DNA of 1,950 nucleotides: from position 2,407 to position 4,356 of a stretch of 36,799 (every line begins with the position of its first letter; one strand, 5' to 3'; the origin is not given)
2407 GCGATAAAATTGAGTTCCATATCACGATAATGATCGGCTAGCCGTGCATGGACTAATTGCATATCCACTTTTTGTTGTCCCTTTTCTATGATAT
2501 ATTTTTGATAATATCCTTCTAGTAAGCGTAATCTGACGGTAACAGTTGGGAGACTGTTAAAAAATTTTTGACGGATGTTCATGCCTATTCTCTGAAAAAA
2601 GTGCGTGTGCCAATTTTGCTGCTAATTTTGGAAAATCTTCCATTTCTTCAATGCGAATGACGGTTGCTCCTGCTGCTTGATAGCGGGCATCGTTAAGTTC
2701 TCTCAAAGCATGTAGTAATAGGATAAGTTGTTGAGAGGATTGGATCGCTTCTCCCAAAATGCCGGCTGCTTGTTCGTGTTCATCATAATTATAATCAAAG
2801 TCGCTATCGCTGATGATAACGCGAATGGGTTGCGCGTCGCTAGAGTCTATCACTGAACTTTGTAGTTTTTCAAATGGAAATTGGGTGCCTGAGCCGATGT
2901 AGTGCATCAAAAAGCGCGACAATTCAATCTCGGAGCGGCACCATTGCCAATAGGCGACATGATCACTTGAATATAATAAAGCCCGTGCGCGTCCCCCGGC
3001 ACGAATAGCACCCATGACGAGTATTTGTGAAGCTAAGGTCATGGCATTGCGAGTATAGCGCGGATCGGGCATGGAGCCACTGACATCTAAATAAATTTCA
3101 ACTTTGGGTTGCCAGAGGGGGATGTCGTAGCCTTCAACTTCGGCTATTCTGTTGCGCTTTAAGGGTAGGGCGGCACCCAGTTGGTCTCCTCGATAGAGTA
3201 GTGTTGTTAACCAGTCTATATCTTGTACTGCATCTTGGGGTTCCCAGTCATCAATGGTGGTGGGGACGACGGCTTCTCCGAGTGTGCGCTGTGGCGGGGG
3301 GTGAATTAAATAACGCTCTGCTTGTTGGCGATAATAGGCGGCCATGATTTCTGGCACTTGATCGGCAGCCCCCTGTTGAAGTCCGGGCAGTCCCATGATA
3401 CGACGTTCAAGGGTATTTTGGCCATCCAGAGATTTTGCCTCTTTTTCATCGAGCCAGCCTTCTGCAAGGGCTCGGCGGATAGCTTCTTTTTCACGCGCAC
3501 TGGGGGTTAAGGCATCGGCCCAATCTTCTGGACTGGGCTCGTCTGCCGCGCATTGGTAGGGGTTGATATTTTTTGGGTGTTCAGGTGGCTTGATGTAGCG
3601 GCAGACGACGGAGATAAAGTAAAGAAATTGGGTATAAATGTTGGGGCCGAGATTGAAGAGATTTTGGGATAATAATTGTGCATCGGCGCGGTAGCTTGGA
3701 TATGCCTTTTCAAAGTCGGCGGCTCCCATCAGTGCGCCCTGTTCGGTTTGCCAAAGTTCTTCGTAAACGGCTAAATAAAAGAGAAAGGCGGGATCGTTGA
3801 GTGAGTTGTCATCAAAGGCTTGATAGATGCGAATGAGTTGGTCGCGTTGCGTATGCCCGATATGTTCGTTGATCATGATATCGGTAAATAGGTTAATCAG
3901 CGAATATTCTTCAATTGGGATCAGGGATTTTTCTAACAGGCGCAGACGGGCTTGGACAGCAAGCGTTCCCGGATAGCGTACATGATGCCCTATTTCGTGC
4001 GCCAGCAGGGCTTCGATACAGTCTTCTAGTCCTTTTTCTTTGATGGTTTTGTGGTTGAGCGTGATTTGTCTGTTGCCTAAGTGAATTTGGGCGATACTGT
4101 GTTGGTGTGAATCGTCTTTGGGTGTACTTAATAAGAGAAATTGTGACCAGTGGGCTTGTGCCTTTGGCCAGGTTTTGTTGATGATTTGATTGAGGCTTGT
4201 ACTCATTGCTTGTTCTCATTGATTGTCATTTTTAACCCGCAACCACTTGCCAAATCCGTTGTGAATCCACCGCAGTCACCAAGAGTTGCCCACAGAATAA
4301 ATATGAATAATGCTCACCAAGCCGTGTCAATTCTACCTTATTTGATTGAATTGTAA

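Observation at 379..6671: Six-gene operon: MoxR-like AAA+ ATPase, HExxH-peptidase/vWA fusion, three unknowns and a radical SAM enzyme; candidate undescribed NTP-dependent conflict or stress system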

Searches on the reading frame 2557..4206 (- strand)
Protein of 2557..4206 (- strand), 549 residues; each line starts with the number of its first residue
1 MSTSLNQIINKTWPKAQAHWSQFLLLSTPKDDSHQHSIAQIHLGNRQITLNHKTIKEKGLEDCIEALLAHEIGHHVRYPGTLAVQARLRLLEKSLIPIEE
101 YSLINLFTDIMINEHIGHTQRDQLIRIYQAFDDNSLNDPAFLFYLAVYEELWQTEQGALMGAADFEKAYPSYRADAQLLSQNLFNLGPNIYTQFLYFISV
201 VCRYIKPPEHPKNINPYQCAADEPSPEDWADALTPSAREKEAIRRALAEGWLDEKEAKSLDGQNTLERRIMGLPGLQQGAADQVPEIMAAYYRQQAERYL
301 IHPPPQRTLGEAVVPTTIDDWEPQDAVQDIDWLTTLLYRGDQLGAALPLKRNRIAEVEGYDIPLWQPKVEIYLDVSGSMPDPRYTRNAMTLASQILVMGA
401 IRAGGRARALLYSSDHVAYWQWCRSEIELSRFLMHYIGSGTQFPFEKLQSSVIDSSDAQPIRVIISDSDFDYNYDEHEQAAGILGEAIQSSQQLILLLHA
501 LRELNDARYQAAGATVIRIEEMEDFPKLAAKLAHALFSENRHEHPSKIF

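Call 4: search_protein_families(library=pfam, proteins=[window:2557-4206:-], max_evalue=0.1)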
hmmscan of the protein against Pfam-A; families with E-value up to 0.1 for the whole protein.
window:2557-4206:- (549 aa): 2 families
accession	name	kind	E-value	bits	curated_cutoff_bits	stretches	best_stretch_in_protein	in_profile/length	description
PF01435.24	Peptidase_M48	-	0.057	13.7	20.3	0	43-76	44-77/186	Peptidase family M48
PF14538.11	Raptor_N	-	0.083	13.1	27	0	420-466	79-125/151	Raptor N-terminal CASPase like domain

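Call 5: search_protein_families(library=ncbifam, proteins=[window:2557-4206:-], max_evalue=0.1)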
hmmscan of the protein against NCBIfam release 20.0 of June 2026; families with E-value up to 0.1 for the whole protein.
window:2557-4206:- (549 aa): 0 families

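Call 6: search_protein_families(library=padloc, proteins=[window:2557-4206:-], max_evalue=0.1)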
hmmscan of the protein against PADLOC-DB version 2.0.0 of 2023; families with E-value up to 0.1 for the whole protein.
window:2557-4206:- (549 aa): 0 families

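Call 10: find_encoding_contigs(protein=window:2557-4206:-, flank=10000, max_places=6)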
Protein window:2557-4206:- (549 aa): no gene with exactly this product is on record in the collection.

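Call 11: find_homologous_proteins(query=window:2557-4206:-)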
Query window:2557-4206:- (549 aa): 573 proteins with E <= 0.001 among 8000 candidates; the best 120 are listed.
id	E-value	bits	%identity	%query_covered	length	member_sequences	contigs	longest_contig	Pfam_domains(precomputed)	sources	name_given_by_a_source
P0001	0.0e+0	1189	94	99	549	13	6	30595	-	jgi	jgi:hypothetical protein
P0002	0.0e+0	1107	88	99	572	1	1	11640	-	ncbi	-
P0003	0.0e+0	1087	86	99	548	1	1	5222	-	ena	-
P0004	0.0e+0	1033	83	99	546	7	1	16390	-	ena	-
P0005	0.0e+0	1013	81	99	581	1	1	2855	-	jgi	jgi:hypothetical protein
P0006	1.3e-285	966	78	98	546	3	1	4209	-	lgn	-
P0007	2.1e-248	844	87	76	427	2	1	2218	-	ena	-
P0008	3.9e-231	786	63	98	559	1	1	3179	-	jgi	jgi:hypothetical protein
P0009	4.6e-231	786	63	99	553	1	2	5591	-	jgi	-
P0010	6.0e-231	786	64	99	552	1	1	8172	-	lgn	-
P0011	1.5e-230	785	63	99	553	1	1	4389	-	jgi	jgi:hypothetical protein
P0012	5.2e-227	773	64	98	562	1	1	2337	-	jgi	jgi:hypothetical protein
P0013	2.7e-226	771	59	98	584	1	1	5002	-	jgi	jgi:hypothetical protein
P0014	3.2e-226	770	64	98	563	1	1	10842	-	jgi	jgi:hypothetical protein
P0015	5.6e-226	770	61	99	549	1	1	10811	-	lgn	-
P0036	4.1e-220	750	60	99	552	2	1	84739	-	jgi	jgi:hypothetical protein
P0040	5.5e-218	743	60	99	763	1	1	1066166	-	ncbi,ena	-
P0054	4.8e-215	733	60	95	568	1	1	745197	-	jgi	jgi:hypothetical protein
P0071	3.2e-211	721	60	98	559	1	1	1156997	-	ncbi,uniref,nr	ncbi:hypothetical protein SAMN05444166_7845 [Singulisphaera sp. GP187]|uniref:DUF58 domain-containin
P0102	1.0e-206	706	58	99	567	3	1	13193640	-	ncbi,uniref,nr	ncbi:hypothetical protein [Pyxidicoccus sp. MSG2]|uniref:hypothetical protein n=1 Tax=Pyxidicoccus s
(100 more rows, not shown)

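Call 12: find_encoding_contigs(protein=P0071, flank=10000, max_places=2)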
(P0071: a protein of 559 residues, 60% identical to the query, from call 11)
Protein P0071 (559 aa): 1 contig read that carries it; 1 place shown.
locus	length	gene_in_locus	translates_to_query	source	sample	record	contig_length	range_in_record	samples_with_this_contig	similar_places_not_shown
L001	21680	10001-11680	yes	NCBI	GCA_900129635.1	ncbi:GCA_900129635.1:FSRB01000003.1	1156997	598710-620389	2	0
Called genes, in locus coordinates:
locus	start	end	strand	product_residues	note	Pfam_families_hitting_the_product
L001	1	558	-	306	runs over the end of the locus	PF09234:DUF1963 (weak)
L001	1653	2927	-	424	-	PF12895:ANAPC3 (weak), PF07719:TPR_2 (faint), PF13428:TPR_14 (faint), PF13432:TPR_16 (faint), PF14559:TPR_19 (faint)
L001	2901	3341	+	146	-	-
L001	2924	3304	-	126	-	-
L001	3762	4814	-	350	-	PF13577:SnoaL_4 (weak), PF12680:SnoaL_2 (weak), PF13474:SnoaL_3, PF14534:DUF4440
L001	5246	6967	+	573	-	PF07396:Porin_O_P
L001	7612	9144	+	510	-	PF07726:AAA_3, PF07728:AAA_5 (weak), PF17863:AAA_lid_2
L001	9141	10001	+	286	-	-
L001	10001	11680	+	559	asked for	-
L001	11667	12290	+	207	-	-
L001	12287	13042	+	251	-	-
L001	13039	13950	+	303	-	PF04055:Radical_SAM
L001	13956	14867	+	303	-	-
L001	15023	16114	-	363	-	-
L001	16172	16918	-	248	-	-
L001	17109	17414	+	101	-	-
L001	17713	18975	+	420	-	PF07642:BBP2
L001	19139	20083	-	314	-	PF01774:UreD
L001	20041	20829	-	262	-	PF02492:cobW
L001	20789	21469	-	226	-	PF01730:UreF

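Call 13: find_encoding_contigs(protein=P0102, flank=10000, max_places=2)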
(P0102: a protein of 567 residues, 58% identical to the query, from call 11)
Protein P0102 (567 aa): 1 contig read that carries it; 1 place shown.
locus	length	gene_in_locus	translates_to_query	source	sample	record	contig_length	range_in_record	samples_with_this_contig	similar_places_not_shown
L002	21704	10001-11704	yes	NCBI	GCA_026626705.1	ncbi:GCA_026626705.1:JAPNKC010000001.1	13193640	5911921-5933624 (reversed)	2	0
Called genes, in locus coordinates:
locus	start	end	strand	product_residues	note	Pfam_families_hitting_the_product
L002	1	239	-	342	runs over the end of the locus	PF00389:2-Hacid_dh, PF02826:2-Hacid_dh_C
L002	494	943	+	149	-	PF13098:Thioredoxin_2 (weak), PF00085:Thioredoxin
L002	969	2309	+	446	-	PF17767:NAPRTase_N, PF01729:QRPTase_C (weak), PF04095:NAPRTase, PF17956:NAPRTase_C (faint)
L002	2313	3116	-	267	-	-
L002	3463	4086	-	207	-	-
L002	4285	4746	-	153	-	PF07681:DoxX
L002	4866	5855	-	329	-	PF00126:HTH_1, PF03466:LysR_substrate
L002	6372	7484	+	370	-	PF13964:Beta-prop_Calicin, PF24681:Kelch_KLHDC2_KLHL20_DRC7, PF24981:Beta-prop_ATRN-LZTR1, PF13418:Beta-prop_TYW4, PF13415:Beta-prop_FBX42, PF13418:Beta-prop_TYW4 (weak), PF24681:Kelch_KLHDC2_KLHL20_DRC7, PF01344:Kelch_1 (weak), +4 more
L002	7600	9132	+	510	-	PF07726:AAA_3, PF17863:AAA_lid_2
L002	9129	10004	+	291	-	-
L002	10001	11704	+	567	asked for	-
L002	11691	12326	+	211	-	-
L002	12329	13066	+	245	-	-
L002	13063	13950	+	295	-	PF04055:Radical_SAM, PF13353:Fer4_12 (faint)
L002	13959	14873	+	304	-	-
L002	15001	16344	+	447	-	PF14412:AHH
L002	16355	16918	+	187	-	PF07791:Imm11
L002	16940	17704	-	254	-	-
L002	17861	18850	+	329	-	PF00165:HTH_AraC, PF12833:HTH_18, PF02870:Methyltransf_1N (faint)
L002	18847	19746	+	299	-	PF00892:EamA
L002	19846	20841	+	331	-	PF02353:CMAS (faint), PF06325:PrmA, PF22528:PRMT_C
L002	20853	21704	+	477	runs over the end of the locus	PF14518:Haem_oxygenas_2, PF07883:Cupin_2 (faint)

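Call 14: find_encoding_contigs(protein=P0001, flank=10000, max_places=3)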
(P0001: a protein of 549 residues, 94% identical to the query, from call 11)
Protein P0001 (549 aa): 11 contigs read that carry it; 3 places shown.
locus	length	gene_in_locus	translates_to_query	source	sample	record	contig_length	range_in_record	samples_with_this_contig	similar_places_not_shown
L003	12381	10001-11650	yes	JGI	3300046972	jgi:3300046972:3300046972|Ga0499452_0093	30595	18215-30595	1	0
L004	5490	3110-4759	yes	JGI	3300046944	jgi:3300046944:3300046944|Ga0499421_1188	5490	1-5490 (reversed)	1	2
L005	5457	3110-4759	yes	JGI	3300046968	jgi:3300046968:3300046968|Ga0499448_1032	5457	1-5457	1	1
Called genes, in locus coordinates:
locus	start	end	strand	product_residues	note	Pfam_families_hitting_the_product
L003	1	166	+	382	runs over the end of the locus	PF04326:SLFN_AlbA_2, PF13749:HATPase_c_4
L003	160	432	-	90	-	-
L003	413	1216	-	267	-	-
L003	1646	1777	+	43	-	-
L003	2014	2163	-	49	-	-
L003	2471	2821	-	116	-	-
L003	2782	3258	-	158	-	-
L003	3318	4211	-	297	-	-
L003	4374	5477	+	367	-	-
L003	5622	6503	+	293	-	-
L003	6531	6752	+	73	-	-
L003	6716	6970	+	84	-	-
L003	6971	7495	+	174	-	-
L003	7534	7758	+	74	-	-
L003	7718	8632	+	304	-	-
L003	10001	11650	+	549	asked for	-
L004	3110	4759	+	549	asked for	-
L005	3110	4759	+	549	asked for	-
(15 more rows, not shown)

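Call 16: find_related_loci(query=A1, collection=genome_contigs, flank=8000)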
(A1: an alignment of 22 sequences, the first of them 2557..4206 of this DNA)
Query A1 (549 aa) in genome_contigs; peptide patterns used: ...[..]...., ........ (x = any residue, [..] = any of these).
600 stretches matched a pattern (row limit reached: there are more); 11 encode a relative of the query (tblastn E <= 1e-3); 11 distinct loci.
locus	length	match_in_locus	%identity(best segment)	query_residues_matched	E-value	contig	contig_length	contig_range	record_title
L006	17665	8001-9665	53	4-546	0e+0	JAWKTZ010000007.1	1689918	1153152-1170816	MAG: Planctomycetaceae bacterium isolate ABC1.50 ABC1.50.fa-7, whole genome shotgun sequence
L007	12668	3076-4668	26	11-501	2e-34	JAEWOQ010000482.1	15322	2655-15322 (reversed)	MAG: Proteobacteria bacterium isolate OH_SBlB_69 k127_1290900, whole genome shotgun sequence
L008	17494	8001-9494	25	13-470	2e-32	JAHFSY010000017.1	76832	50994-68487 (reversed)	MAG: Verrucomicrobia bacterium isolate nzgw608 NODE_189_length_76833_cov_5.102292, whole genome shotgun sequence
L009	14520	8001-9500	25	3-471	2e-28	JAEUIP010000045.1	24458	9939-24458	MAG: Planctomycetaceae bacterium isolate new MAG-46 NODE_45_length_24458_cov_4.199705, whole genome shotgun sequence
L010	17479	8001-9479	26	10-470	1e-30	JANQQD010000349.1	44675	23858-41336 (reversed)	MAG: Anaerolineae bacterium isolate IP29b_bin.19 k99_2668141, whole genome shotgun sequence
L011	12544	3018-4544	23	1-470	2e-27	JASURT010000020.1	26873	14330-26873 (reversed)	MAG: Candidatus Ozemobacter sp. isolate DJKA78_ANT-KO_bin.22 scaffold_318, whole genome shotgun sequence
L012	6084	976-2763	23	13-547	1e-25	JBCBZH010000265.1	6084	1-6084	MAG: Bacteroidota bacterium isolate P01_A01_bin.110 k141_1190086_length_6084_cov_9.0000, whole genome shotgun sequence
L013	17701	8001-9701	28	47-545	5e-19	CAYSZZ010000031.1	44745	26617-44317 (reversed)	MAG TPA_asm: uncultured Propionibacteriaceae bacterium isolate SRP344714_co1_402 genome assembly, contig: NODE_1746_leng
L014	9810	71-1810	26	47-542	2e-15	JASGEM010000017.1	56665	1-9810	MAG: Propionicimonas sp. isolate 7M012 JMF-2106-05-0007A.bin.12_16, whole genome shotgun sequence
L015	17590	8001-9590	26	47-496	1e-12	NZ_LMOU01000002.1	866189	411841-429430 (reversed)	Microbacterium sp. Leaf159 contig_2, whole genome shotgun sequence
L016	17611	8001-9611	27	4-476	5e-11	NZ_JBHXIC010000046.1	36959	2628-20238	Cellulosimicrobium cellulans strain NPDC058341 NPDC058341_T52_B8.ctg-0046, whole genome shotgun sequence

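Call 24: search_protein_families(library=pfam, proteins=[L011:2069-3025:+, L011:3006-4793:+, L011:4790-5362:+, L011:5362-6714:+, L011:6711-7313:+, L011:7310-8347:+, L001:13956-14867:+, L002:13959-14873:+, L008:10364-11755:+, L008:9777-10367:+], max_evalue=0.05)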
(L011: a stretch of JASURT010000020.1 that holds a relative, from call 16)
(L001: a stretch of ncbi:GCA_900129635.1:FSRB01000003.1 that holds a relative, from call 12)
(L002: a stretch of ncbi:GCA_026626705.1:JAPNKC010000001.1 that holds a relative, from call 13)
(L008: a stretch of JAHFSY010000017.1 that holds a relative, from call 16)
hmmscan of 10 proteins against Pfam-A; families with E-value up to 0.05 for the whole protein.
L011:2069-3025:+ (318 aa): 2 families
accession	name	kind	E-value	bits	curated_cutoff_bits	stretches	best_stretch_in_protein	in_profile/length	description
PF19935.4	DUF6398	-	0.044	14.6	27.2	0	144-180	28-64/106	Domain of unknown function (DUF6398)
PF18864.6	AbiTii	-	0.045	14.4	27.6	0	12-47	6-41/189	AbiTii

L011:3006-4793:+ (595 aa): 0 families

L011:4790-5362:+ (190 aa): 0 families

L011:5362-6714:+ (450 aa): 1 family
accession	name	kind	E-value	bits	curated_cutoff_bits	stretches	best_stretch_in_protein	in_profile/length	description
PF00501.34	AMP-binding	-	4.3e-09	36.1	29.9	1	115-321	158-377/384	AMP-binding enzyme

L011:6711-7313:+ (200 aa): 1 family
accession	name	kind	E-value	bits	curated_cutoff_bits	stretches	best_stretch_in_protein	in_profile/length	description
PF04973.17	NMN_transporter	-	1.1e-57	195.3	27.3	1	2-181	1-175/175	Nicotinamide mononucleotide transporter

L011:7310-8347:+ (345 aa): 9 families
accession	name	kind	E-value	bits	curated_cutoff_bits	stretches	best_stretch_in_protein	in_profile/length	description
PF13521.12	AAA_28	-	3.2e-35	122.2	27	1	156-313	2-164/164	AAA domain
PF01467.32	CTP_transf_like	-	0.00033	21.3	21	1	6-42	2-39/133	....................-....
PF13238.12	AAA_18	-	0.0012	19.7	29.4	1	157-196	2-48/128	AAA domain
PF20720.3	nSTAND3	-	0.0037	17.4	27.2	0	155-175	19-39/155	Novel STAND NTPase 3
PF08218.17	Citrate_ly_lig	-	0.014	15.5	20.9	1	12-55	10-52/182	Citrate lyase ligase C-terminal domain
PF07728.20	AAA_5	-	0.017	15.6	22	1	155-202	1-49/139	AAA domain (dynein-related subfamily)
PF07931.18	CPT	-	0.027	14.7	22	1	156-199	3-47/172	Chloramphenicol phosphotransferase-like protein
PF08433.16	KTI12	-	0.032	14.2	22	1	156-179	4-27/271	Chromatin associated protein KTI12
PF06574.18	FAD_syn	-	0.044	14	27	0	4-32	9-37/158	FAD synthetase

L001:13956-14867:+ (303 aa): 0 families

L002:13959-14873:+ (304 aa): 0 families

L008:10364-11755:+ (463 aa): 1 family
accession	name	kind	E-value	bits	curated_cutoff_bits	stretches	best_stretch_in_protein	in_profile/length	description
PF00501.34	AMP-binding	-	7.9e-09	35.2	29.9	1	117-326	156-376/384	AMP-binding enzyme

L008:9777-10367:+ (196 aa): 0 families

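Call 25: search_solved_structures(query=A1, max_evalue=1)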
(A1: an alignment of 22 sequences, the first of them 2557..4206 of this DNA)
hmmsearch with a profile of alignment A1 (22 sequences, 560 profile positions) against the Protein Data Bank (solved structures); distinct sequences matched with E-value up to 1: 1.
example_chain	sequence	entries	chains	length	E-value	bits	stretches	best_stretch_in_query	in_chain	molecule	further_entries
8egt_A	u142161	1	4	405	0.26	12.8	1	424-541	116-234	Major capsid protein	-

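Call 37: search_protein_families(library=pfam, alignment_id=A1, max_evalue=1)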
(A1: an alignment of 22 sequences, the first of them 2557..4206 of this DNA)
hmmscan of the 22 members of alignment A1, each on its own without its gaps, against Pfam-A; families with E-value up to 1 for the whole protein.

A. member 1, window:2557-4206:- (549 aa): 3 families
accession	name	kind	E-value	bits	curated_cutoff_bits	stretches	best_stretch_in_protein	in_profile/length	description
PF01435.24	Peptidase_M48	-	0.057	13.7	20.3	1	43-76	44-77/186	Peptidase family M48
PF14538.11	Raptor_N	-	0.083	13.1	27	1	420-466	79-125/151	Raptor N-terminal CASPase like domain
PF21790.3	OGG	-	0.1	12.7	27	1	161-199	101-134/201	Putative 8-oxoguanine DNA glycosylase OGG-like protein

B. families by the number of members that match (of 22 scanned): 9 families
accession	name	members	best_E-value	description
PF01435.24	Peptidase_M48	8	0.045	Peptidase family M48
PF21790.3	OGG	5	0.063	Putative 8-oxoguanine DNA glycosylase OGG-like protein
PF13203.12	DUF2201_N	2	0.021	Putative metallopeptidase domain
PF14538.11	Raptor_N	1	0.083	Raptor N-terminal CASPase like domain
PF14475.11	Mso1_Sec1_bdg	1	0.087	Sec1-binding region of Mso1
PF04967.18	HTH_10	1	0.18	HTH DNA binding domain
PF04195.17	Transposase_28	1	0.22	Putative gypsy type transposon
PF02012.26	BNR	1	0.24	BNR/Asp-box repeat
PF10026.15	DUF2268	1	0.26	Predicted Zn-dependent protease (DUF2268)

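Call 44: find_encoding_contigs(protein=P0040, flank=9000, max_places=1)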
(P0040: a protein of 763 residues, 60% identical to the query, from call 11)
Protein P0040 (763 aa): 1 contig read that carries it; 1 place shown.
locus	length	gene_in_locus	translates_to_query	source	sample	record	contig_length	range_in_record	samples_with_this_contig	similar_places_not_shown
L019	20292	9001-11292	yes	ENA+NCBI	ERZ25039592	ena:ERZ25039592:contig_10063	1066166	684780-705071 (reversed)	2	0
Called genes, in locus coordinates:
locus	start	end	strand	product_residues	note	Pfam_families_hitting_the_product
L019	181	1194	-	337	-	PF24996:NANM (faint), PF07646:Kelch_2 (faint), PF24681:Kelch_KLHDC2_KLHL20_DRC7, PF24981:Beta-prop_ATRN-LZTR1 (faint), PF01344:Kelch_1 (faint), PF13415:Beta-prop_FBX42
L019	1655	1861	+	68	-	-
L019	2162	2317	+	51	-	-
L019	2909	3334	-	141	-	-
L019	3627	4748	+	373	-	-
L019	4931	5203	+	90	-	-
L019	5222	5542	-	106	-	-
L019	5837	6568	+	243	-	-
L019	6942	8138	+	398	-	PF17863:AAA_lid_2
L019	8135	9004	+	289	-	-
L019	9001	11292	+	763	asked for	-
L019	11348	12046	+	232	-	-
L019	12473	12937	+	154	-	-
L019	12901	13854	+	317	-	-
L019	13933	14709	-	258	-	PF01135:PCMT (weak), PF01728:FtsJ (weak), PF05175:MTS (weak), PF13489:Methyltransf_23, PF13847:Methyltransf_31, PF08241:Methyltransf_11, PF08242:Methyltransf_12, PF13649:Methyltransf_25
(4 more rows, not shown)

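Call 45: find_encoding_contigs(protein=P0054, flank=9000, max_places=1)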
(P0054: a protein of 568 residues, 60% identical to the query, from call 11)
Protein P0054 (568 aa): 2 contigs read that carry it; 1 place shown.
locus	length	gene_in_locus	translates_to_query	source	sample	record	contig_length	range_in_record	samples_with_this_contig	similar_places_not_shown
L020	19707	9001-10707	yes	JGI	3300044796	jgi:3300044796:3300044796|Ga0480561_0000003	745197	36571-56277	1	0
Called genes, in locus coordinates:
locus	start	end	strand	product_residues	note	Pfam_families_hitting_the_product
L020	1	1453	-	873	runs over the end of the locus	PF00176:SNF2-rel_dom, PF00271:Helicase_C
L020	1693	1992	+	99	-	-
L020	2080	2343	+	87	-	-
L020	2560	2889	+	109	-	-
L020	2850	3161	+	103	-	-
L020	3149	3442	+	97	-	-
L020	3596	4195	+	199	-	PF17194:AbiEi_3_N, PF13338:AbiEi_4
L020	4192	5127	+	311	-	PF08843:AbiEii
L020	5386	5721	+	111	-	PF16301:DUF4943 (weak)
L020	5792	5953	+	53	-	-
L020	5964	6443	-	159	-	PF01661:Macro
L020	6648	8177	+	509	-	PF07726:AAA_3 (weak), PF17863:AAA_lid_2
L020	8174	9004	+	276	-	-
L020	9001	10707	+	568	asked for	-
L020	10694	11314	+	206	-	-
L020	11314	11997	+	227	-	-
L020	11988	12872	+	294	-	PF04055:Radical_SAM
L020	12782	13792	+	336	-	-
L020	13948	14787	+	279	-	-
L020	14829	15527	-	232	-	PF13489:Methyltransf_23, PF08241:Methyltransf_11 (weak), PF08242:Methyltransf_12, PF13649:Methyltransf_25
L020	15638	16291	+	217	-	PF14124:DUF4291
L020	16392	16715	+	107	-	-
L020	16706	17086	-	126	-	-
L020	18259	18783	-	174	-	PF01638:HxlR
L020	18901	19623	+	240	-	PF00106:adh_short, PF01370:Epimerase (weak), PF13460:NAD_binding_10 (weak), PF13561:adh_short_C2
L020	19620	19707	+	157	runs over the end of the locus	PF08327:AHSA1 (weak)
